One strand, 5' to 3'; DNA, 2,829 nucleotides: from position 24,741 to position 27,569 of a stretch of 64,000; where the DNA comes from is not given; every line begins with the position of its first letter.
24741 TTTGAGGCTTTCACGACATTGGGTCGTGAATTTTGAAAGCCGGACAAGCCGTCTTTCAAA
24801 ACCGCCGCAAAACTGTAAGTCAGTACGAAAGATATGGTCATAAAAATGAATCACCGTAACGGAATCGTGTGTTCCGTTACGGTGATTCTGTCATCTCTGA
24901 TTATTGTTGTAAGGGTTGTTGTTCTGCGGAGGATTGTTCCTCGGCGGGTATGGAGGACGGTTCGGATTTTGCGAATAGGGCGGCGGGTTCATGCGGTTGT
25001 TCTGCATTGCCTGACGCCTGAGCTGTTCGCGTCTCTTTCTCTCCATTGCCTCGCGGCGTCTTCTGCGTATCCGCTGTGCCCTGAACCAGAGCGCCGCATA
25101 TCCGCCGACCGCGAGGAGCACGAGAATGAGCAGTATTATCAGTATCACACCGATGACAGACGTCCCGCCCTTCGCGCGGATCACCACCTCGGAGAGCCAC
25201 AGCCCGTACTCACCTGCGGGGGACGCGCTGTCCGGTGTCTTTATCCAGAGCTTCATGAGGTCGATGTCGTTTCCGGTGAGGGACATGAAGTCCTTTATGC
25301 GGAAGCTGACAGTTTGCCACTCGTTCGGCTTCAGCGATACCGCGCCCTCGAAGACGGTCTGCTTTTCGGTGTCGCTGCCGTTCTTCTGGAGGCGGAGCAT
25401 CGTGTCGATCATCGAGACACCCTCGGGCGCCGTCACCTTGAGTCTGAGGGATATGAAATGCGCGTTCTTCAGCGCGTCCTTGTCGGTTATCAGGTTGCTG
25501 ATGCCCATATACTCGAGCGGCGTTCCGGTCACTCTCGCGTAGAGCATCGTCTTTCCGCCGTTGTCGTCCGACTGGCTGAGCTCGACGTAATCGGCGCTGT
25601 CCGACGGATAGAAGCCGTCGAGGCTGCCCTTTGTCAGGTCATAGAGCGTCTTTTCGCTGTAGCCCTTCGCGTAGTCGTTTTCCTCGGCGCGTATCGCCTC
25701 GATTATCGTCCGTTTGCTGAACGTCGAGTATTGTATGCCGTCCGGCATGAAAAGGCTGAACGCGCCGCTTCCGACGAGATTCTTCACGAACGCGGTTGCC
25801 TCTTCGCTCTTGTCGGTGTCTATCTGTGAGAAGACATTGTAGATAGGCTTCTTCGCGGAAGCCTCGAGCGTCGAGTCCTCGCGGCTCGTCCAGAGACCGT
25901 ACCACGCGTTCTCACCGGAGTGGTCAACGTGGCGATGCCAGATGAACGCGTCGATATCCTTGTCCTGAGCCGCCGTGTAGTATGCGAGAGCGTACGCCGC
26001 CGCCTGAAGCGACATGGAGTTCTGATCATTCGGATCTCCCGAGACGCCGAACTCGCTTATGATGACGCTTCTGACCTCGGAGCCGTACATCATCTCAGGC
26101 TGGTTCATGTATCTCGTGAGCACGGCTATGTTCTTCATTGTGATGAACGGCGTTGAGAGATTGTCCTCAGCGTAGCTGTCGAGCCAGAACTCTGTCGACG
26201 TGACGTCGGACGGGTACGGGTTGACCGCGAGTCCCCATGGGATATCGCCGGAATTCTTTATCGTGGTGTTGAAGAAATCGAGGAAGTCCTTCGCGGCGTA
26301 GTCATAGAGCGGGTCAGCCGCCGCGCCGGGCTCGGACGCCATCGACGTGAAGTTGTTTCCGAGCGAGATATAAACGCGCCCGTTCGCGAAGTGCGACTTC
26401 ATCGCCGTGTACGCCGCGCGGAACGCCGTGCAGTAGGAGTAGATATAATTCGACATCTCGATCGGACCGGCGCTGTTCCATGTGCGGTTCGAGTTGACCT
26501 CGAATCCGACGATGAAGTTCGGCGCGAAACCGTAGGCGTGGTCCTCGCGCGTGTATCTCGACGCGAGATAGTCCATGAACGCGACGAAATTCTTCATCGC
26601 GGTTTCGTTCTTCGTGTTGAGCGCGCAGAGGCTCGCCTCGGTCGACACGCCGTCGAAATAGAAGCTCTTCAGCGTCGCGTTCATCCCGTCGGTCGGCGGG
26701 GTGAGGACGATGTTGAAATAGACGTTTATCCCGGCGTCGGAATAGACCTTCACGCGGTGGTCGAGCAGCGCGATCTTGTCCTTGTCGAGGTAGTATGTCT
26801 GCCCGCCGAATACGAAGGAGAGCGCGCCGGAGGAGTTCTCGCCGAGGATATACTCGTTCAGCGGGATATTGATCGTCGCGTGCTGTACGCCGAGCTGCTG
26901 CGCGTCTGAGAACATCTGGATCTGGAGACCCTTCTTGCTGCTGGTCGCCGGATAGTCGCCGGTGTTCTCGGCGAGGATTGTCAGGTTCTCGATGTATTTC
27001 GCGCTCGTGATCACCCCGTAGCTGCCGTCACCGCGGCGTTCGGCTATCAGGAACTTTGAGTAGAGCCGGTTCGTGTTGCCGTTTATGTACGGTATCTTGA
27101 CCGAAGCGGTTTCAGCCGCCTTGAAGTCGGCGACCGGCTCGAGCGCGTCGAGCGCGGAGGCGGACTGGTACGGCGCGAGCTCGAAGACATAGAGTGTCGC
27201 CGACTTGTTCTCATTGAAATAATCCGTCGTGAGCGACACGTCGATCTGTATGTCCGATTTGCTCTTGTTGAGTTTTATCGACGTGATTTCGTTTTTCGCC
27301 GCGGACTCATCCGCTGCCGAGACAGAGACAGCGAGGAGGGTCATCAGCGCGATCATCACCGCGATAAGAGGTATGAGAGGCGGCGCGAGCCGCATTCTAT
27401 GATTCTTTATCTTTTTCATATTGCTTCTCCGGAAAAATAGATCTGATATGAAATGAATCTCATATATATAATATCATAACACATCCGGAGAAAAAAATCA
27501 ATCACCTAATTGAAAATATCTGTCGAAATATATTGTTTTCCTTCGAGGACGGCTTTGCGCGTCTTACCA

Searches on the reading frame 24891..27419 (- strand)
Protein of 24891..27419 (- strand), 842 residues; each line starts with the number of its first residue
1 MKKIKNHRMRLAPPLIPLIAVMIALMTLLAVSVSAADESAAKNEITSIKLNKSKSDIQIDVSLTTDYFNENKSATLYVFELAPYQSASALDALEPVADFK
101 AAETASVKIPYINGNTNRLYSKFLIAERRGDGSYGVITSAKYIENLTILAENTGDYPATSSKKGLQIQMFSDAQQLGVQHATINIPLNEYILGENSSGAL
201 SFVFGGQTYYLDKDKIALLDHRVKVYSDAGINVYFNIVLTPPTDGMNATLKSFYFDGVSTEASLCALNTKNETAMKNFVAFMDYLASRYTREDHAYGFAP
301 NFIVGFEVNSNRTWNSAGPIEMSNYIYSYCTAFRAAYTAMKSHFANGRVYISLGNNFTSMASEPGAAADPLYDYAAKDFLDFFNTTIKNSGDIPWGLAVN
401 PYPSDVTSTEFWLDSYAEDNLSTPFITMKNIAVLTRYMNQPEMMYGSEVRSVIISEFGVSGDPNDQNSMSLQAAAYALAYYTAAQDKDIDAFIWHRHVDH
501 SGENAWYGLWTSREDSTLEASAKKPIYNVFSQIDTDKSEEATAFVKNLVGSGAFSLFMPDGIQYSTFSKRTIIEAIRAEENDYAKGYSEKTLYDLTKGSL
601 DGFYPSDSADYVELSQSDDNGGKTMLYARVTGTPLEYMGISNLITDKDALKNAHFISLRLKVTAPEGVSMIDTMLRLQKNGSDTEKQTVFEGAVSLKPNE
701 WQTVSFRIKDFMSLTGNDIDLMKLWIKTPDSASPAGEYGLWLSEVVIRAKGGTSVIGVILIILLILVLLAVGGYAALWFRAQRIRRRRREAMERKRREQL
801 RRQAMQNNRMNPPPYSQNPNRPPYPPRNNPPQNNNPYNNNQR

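Call 28: search_protein_families(library=pfam, proteins=[window:24891-27419:-])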
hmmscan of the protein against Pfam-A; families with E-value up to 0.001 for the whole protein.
window:24891-27419:- (842 aa): 1 family
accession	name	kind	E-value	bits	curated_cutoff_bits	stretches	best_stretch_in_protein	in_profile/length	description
PF18989.5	DUF5722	-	1.2e-106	357.4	30.5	1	156-551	2-387/393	Family of unknown function (DUF5722)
